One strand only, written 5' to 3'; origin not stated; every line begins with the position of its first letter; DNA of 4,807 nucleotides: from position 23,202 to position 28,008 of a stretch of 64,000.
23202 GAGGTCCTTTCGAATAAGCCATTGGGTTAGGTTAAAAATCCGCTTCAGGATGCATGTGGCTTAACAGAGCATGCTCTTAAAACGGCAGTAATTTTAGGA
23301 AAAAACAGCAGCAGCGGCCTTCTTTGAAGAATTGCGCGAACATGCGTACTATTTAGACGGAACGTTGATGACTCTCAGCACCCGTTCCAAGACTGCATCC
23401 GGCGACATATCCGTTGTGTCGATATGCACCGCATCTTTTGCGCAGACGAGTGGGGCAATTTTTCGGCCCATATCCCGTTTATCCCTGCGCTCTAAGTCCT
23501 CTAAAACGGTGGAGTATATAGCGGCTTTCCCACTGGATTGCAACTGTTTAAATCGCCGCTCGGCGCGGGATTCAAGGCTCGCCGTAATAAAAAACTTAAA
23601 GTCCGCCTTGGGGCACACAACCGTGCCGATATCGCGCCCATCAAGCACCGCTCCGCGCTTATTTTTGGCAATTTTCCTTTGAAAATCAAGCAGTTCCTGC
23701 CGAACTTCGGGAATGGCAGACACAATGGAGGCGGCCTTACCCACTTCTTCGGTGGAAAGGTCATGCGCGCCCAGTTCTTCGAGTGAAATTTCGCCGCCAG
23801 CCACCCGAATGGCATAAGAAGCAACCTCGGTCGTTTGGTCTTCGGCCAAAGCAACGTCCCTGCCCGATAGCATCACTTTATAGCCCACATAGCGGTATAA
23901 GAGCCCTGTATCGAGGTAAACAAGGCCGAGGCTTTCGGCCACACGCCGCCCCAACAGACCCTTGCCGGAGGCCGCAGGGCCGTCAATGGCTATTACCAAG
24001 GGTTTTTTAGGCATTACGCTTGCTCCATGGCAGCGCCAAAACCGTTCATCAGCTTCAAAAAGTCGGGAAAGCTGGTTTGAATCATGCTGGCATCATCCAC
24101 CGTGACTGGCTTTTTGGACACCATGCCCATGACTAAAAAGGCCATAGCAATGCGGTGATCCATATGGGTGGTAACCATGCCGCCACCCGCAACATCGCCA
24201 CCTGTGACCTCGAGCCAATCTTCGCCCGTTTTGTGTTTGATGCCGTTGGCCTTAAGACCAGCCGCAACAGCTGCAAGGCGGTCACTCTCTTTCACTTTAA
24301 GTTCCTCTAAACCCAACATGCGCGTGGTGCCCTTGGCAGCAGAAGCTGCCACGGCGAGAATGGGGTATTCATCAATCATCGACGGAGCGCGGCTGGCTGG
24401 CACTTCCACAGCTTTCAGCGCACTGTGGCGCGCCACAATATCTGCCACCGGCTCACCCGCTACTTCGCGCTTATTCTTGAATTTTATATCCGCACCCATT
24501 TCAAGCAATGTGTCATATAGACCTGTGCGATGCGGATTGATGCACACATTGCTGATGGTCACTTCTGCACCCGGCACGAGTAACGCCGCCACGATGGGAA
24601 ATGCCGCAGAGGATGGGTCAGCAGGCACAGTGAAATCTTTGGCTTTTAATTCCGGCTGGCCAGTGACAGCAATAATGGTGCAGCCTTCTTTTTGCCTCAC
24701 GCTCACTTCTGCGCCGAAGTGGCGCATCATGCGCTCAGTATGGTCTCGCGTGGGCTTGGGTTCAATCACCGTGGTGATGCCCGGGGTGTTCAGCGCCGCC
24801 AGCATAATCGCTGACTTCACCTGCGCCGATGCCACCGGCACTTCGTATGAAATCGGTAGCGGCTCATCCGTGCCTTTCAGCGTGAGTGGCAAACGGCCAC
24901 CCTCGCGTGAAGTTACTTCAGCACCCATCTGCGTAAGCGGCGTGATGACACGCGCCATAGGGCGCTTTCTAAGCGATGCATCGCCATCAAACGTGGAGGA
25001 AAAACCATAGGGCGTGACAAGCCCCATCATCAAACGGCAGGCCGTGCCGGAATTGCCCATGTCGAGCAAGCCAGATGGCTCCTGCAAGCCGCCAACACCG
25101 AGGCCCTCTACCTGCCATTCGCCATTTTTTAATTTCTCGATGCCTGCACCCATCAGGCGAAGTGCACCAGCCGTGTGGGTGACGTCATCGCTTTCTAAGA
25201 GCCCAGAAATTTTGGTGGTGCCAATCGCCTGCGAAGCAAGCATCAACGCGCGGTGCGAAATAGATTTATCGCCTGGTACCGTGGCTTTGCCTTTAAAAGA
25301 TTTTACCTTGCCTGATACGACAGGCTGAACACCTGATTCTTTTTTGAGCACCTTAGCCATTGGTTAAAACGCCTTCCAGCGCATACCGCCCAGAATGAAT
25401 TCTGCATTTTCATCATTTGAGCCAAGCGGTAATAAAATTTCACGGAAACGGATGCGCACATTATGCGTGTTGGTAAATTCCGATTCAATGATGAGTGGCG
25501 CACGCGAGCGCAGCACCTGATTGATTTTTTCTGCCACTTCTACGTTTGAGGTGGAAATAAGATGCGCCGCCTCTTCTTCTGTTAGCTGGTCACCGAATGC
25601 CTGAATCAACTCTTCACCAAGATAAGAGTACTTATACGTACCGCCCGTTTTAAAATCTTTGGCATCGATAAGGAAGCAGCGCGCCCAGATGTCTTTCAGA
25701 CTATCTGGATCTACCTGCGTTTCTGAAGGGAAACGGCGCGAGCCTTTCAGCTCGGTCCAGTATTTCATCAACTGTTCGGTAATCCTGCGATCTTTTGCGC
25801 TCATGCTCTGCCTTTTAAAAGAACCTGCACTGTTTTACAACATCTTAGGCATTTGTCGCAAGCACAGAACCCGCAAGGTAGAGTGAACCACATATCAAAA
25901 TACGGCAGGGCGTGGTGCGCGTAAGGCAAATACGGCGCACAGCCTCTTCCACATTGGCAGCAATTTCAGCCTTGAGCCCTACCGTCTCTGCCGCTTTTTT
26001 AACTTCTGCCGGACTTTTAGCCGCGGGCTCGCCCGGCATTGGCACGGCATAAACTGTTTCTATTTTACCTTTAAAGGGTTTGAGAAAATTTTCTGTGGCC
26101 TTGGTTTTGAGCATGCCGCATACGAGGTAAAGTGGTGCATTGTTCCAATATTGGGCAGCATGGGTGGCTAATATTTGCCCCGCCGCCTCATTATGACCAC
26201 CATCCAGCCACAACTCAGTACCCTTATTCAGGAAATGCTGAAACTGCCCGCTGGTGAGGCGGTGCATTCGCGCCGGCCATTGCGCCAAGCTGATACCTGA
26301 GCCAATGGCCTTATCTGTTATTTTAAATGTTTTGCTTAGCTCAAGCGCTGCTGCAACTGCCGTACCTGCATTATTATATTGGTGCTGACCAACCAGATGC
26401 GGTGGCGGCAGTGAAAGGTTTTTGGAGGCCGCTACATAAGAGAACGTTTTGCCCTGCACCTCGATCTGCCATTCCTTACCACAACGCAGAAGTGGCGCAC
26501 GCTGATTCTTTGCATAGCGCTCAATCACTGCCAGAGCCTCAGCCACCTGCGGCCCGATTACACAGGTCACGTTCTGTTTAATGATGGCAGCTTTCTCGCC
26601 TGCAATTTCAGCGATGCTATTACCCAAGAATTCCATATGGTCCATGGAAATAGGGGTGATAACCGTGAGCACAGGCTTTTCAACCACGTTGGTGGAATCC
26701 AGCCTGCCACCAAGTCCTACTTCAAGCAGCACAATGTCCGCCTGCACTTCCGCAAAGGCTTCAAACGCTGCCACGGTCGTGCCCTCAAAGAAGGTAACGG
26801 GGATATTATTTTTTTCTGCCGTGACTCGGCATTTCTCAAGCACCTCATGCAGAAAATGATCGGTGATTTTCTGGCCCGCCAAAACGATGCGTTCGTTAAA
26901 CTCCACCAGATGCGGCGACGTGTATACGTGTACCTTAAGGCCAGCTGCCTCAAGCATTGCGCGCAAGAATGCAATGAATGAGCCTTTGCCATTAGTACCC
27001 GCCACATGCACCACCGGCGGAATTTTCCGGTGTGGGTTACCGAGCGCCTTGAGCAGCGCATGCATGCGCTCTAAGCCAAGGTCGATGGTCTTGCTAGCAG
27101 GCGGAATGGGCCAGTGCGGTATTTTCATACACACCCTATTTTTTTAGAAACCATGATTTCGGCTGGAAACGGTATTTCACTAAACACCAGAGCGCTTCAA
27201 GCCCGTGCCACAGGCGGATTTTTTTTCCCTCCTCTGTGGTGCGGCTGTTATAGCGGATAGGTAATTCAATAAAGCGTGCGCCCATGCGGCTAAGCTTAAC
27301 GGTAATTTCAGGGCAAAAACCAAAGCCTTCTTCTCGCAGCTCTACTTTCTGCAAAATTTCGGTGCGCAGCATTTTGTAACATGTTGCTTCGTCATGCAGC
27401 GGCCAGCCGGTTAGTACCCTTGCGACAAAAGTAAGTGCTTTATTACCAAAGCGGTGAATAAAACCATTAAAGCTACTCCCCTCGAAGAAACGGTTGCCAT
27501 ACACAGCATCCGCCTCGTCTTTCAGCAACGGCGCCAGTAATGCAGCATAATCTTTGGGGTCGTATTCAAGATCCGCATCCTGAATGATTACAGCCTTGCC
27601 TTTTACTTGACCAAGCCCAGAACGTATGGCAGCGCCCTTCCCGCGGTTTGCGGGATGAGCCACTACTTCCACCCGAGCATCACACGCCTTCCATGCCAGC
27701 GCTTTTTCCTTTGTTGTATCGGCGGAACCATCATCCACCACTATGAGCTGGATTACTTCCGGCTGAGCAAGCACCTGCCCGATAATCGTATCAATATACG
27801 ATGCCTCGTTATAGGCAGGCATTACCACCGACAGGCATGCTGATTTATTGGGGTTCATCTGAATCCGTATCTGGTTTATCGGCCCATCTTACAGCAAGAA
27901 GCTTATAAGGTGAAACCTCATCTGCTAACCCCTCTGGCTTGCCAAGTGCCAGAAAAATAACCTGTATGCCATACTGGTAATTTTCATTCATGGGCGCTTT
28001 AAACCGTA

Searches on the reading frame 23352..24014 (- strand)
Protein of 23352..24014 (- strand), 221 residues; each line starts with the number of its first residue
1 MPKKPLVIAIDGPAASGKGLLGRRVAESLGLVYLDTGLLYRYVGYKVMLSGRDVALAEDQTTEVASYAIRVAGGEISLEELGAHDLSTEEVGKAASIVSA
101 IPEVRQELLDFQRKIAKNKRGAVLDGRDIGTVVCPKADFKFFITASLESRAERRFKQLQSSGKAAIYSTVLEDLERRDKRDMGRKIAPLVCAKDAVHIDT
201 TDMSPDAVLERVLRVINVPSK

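Call 62: search_protein_families(library=pfam, proteins=[window:23352-24014:-], max_evalue=0.001)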
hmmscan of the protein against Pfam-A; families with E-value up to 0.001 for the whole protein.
window:23352-24014:- (221 aa): 2 families
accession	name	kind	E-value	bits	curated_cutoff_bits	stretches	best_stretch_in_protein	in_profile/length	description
PF02224.24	Cytidylate_kin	-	2.3e-61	207.6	26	1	8-217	1-210/211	Cytidylate kinase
PF13189.12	Cytidylate_kin2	-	1.1e-08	35.9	28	1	7-177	1-151/176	Cytidylate kinase-like family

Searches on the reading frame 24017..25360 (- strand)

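Call 62: search_protein_families(library=pfam, proteins=[window:24017-25360:-], max_evalue=0.001)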
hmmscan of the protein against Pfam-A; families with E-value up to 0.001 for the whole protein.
window:24017-25360:- (448 aa): 1 family
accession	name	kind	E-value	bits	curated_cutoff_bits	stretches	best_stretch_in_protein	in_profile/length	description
PF00275.25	EPSP_synthase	-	9.6e-109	364.3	22.8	1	20-436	5-415/417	EPSP synthase (3-phosphoshikimate 1-carboxyvinyltransferase)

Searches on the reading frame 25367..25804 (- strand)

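Call 62: search_protein_families(library=pfam, proteins=[window:25367-25804:-], max_evalue=0.001)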
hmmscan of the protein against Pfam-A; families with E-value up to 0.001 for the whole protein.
window:25367-25804:- (146 aa): 1 family
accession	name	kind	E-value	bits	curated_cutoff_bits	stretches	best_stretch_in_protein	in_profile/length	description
PF07310.19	PAS_5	-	7.1e-14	52.3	22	1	8-141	5-136/137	PAS domain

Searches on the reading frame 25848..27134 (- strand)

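Call 62: search_protein_families(library=pfam, proteins=[window:25848-27134:-], max_evalue=0.001)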
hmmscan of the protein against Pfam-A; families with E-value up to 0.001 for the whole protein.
window:25848-27134:- (429 aa): 2 families
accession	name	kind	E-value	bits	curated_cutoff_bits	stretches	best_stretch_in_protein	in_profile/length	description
PF08245.18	Mur_ligase_M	-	3.6e-10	40.6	24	1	44-263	1-200/200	Mur ligase middle domain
PF02875.26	Mur_ligase_C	-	1.6e-08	35.8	28.4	1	304-417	10-126/127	Mur ligase, glutamate ligase domain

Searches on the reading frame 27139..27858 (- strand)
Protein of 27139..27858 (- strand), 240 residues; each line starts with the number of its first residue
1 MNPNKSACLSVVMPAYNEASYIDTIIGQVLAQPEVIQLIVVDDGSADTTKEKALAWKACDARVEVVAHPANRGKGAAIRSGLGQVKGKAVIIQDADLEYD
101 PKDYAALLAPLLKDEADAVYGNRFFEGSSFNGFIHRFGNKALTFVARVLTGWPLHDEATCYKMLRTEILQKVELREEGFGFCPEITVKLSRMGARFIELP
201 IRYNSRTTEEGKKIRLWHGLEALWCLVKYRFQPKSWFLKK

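Call 62: search_protein_families(library=pfam, proteins=[window:27139-27858:-], max_evalue=0.001)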
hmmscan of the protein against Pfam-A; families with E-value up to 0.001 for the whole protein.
window:27139-27858:- (240 aa): 2 families
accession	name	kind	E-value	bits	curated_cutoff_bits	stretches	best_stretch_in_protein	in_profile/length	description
PF00535.33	Glycos_transf_2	-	5.8e-34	117.9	23.3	1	10-172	1-167/168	Glycosyl transferase family 2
PF13641.12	Glyco_tranf_2_3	-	4.4e-07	30.6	27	1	9-123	3-123/230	Glycosyltransferase like family 2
